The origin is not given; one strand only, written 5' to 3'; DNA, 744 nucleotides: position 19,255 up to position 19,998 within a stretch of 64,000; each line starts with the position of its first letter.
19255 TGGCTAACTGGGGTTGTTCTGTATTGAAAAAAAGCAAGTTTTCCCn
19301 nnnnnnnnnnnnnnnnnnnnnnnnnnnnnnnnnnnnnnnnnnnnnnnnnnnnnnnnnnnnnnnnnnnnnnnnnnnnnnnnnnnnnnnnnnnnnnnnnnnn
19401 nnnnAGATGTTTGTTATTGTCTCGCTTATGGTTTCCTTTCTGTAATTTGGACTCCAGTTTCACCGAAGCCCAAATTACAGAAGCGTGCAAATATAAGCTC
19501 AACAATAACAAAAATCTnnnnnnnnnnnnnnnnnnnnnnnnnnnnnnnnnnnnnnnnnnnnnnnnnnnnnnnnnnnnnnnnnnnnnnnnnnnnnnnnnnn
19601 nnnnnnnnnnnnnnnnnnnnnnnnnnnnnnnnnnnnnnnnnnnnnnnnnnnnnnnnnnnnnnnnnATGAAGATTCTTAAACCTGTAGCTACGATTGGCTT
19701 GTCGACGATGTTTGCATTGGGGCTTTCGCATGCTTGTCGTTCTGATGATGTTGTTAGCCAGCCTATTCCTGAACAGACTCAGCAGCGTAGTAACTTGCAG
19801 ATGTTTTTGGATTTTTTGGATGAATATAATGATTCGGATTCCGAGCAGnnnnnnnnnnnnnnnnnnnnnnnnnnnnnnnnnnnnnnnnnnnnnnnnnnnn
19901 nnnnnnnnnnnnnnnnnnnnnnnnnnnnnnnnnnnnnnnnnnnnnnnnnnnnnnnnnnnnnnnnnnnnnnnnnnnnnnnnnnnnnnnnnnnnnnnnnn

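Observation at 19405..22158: Family 1: three ~110-nt nested hairpins whose stems covary while internal loops and the apical loop are conserved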

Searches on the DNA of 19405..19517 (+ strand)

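Call 14: build_rna_model(alignment_id=A2)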
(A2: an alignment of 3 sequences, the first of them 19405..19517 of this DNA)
Model R1 built from alignment A2 (3 sequences, 113 columns); structure: RNAalifold consensus.
model positions 113; base pairs 47; branch points 0; effective number of sequences 0.88; information 0.59 bits per position. Calibrated on 0.2 Mb of random sequence (short: E-values are rough).
structure used (alignment columns):
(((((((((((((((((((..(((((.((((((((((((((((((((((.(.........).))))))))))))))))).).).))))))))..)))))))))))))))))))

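Call 15: search_with_rna_model(model_id=R1, source=window, filters=off, max_evalue=10)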
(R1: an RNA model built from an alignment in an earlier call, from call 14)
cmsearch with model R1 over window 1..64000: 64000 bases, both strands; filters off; matches with E-value up to 10: 23.
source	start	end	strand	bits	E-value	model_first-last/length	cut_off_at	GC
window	22047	22159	+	125.5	1.6e-29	1-113/113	no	0.35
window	19405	19517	+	115.8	4.6e-27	1-113/113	no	0.36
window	19932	20043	+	111.3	6.7e-26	1-113/113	no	0.31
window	22047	22159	-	67.2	1.3e-14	1-113/113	no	0.35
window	19405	19517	-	55.6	1.1e-11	1-113/113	no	0.36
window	19932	20043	-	51.5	1.3e-10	1-113/113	no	0.31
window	51939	52033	+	23.5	0.0019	1-113/113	no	0.44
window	17900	17968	+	17.7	0.057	1-113/113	no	0.52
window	51939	52033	-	17.2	0.073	1-113/113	no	0.44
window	46315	46383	+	15.7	0.18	1-113/113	no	0.45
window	18436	18501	+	14.9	0.3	1-113/113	no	0.41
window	51247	51306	+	13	0.87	1-113/113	no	0.37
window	28407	28438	+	12.6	1.2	1-113/113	no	0.25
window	46315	46383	-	12.5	1.2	1-113/113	no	0.45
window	31717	31748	+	11.6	2.1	1-113/113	no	0.25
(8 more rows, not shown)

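Call 22: search_with_rna_model(model_id=R1, sources=[L002, L001], filters=off, max_evalue=1, show_alignments=2)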
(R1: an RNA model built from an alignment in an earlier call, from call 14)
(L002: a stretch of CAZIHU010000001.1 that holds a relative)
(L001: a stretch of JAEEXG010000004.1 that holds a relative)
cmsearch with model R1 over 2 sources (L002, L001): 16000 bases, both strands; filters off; matches with E-value up to 1: 7.
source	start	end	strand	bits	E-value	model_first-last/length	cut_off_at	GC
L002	3537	3646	+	89.5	6.2e-21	1-113/113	no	0.39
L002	3537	3646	-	34.7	6.4e-07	1-113/113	no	0.39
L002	3430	3525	+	29.9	1e-05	1-113/113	no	0.43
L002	3430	3525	-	23.6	0.00044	1-113/113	no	0.43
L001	5312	5424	-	14.4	0.1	1-113/113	no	0.29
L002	1965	2066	+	12.1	0.38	1-113/113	no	0.38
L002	1965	2066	-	11.4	0.57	1-113/113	no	0.38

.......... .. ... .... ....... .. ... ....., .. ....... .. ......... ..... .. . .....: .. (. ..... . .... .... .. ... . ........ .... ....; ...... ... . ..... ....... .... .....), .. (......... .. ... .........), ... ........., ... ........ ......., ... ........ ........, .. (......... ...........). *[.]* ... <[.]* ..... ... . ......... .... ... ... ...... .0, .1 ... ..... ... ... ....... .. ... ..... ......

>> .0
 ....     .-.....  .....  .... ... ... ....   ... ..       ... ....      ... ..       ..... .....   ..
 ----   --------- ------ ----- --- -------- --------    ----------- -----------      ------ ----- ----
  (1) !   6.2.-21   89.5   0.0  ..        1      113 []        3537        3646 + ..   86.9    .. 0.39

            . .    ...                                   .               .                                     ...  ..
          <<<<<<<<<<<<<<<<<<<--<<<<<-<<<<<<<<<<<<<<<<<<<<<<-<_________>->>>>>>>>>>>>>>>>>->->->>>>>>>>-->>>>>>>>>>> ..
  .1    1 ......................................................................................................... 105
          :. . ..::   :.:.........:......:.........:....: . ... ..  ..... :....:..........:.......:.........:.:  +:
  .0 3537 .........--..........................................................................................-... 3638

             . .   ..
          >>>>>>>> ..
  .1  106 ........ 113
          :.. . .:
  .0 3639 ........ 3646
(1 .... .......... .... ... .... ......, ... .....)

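Call 33: search_with_rna_model(model_id=R1, sources=[L004, L005, L006, L007, L009], filters=off, max_evalue=1)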
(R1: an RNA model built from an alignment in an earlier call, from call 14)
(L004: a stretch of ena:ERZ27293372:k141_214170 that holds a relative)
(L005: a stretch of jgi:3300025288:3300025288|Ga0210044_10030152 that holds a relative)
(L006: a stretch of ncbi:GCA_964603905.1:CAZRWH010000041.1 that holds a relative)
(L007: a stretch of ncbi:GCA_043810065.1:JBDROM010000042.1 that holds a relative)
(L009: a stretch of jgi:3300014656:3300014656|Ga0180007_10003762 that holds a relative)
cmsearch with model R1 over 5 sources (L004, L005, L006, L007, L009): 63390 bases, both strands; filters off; matches with E-value up to 1: 13.
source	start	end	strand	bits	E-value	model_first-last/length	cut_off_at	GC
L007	526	641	+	40.3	9.2e-08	1-113/113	no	0.47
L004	2181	2264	+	28.3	0.00011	1-113/113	no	0.4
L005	2538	2621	+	28.3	0.00011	1-113/113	no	0.4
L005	239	314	+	26.9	0.00025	1-113/113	no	0.47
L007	6148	6245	+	25.6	0.00054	1-113/113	no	0.43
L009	4604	4701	+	25.6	0.00054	1-113/113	no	0.43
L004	2181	2264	-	23.9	0.0015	1-113/113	no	0.4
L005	2538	2621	-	23.9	0.0015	1-113/113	no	0.4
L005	2868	2930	+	21.1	0.0077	1-113/113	no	0.38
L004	10668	10734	+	19.9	0.015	1-113/113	no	0.36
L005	239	314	-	19.2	0.023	1-113/113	no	0.47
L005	2868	2930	-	18.6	0.033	1-113/113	no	0.38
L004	10668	10734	-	14.9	0.28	1-113/113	no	0.36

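Call 58: search_with_rna_model(model_id=R1, sources=[L010, L011, L012], filters=off, max_evalue=1)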
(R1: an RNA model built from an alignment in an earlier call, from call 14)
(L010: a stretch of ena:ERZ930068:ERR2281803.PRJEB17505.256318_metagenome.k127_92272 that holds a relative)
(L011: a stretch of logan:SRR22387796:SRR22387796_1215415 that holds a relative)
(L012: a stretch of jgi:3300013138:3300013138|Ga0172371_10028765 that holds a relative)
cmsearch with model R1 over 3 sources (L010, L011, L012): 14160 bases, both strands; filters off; matches with E-value up to 1: 8.
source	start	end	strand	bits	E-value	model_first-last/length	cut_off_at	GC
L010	3238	3350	+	125.5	3.5e-30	1-113/113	no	0.35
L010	596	708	+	115.8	1e-27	1-113/113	no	0.36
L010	1123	1234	+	111.3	1.5e-26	1-113/113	no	0.31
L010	3238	3350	-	67.2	2.8e-15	1-113/113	no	0.35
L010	596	708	-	55.6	2.5e-12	1-113/113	no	0.36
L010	1123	1234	-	51.5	2.9e-11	1-113/113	no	0.31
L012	2465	2579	+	36.4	2.1e-07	1-113/113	no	0.39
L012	2463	2581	-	13.5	0.14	1-113/113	no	0.4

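Call 79: search_with_rna_model(model_id=R1, sources=[L013, L018, L023, L024, L026], filters=off, max_evalue=1)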
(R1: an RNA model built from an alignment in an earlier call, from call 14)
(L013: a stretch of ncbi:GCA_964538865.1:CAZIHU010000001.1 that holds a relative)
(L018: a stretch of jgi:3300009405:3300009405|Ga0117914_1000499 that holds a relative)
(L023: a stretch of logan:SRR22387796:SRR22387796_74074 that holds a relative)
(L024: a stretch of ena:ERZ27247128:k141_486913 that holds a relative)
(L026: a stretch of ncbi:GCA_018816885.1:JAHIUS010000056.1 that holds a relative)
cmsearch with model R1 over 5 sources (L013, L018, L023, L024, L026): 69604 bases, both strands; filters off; matches with E-value up to 1: 14.
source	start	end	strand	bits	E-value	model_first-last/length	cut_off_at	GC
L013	10940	11049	+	89.5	2.7e-20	1-113/113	no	0.39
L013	10940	11049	-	34.7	2.8e-06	1-113/113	no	0.39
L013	10833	10928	+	29.9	4.5e-05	1-113/113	no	0.43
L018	10833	10928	+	29.9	4.5e-05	1-113/113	no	0.43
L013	10833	10928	-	23.6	0.0019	1-113/113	no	0.43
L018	10833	10928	-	23.6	0.0019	1-113/113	no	0.43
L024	1368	1466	+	20.4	0.012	1-113/113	no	0.4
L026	1368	1466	+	20.4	0.012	1-113/113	no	0.4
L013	1487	1577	+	19.8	0.018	1-113/113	no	0.43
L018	1487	1577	+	19.8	0.018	1-113/113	no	0.43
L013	1487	1577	-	16.3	0.14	1-113/113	no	0.43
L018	1487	1577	-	16.3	0.14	1-113/113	no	0.43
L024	3246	3281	-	13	0.97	1-113/113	no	0.28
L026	3246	3281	-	13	0.97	1-113/113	no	0.28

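Call 87: build_rna_model(alignment_id=A6, structure=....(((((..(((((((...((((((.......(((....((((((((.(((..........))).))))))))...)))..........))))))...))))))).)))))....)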
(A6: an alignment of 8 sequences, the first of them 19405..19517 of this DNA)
Model R2 built from alignment A6 (8 sequences, 117 columns); structure: as given.
model positions 113; base pairs 32; branch points 0; effective number of sequences 3.75; information 0.59 bits per position. Calibrated on 0.2 Mb of random sequence (short: E-values are rough).
structure used (alignment columns):
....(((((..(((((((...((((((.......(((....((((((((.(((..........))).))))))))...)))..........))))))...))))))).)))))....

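Call 88: search_with_rna_model(model_id=R2, sources=[window, L004, L005, L006, L007, L011, L012, L013, L018, L023, L024, L026], filters=default, max_evalue=0.1)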
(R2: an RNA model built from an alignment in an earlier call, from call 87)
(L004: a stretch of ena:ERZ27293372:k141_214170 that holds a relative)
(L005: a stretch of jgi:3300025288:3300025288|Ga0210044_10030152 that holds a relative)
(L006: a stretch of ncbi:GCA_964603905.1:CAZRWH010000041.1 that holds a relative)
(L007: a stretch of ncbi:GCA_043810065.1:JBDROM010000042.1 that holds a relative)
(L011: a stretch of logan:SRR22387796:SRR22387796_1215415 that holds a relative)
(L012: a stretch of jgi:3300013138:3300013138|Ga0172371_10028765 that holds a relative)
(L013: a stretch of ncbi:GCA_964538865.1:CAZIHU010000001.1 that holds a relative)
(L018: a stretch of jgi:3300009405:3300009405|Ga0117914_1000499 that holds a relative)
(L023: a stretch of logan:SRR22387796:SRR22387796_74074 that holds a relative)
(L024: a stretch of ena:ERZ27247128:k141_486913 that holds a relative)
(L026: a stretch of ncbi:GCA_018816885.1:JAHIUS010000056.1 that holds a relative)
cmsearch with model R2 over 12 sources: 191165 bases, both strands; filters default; matches with E-value up to 0.1: 19.
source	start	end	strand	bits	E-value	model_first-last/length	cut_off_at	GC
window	22047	22159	+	111.3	4.5e-27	1-113/113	no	0.35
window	19932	20044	+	109.9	1.1e-26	1-113/113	no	0.31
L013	10940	11050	+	109.5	1.4e-26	1-113/113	no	0.39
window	19405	19517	+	106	1.3e-25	1-113/113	no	0.36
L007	527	641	+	98.6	1.3e-23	1-113/113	no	0.47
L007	6148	6246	+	86.8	2.3e-20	1-113/113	no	0.42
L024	1369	1466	+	86.8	2.3e-20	1-113/113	no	0.4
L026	1369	1466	+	86.8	2.3e-20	1-113/113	no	0.4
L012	2466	2579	+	74.3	6.1e-17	1-113/113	no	0.39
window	22048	22159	-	51.6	1e-10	1-113/113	no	0.34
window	19932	20043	-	41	7.9e-08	1-113/113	no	0.31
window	19405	19517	-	40.6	1e-07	1-113/113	no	0.36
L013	10940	11049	-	39.4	2.1e-07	1-113/113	no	0.39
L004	10731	10845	+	28.6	0.00019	1-113/113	no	0.43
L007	6148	6245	-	21.3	0.019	1-113/113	no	0.43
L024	1369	1465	-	19.9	0.045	1-113/113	no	0.4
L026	1369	1465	-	19.9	0.045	1-113/113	no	0.4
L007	527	639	-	19.2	0.072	1-113/113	no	0.48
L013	10833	10927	+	18.9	0.084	1-113/113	no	0.42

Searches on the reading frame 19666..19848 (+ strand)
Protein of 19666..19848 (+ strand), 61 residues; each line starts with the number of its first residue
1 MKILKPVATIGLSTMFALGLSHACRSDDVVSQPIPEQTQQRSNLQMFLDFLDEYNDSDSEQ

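Call 49: search_protein_families(library=pfam, proteins=[window:19666-19848:+], max_evalue=0.001)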
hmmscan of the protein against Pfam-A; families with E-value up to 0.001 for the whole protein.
window:19666-19848:+ (61 aa): 0 families
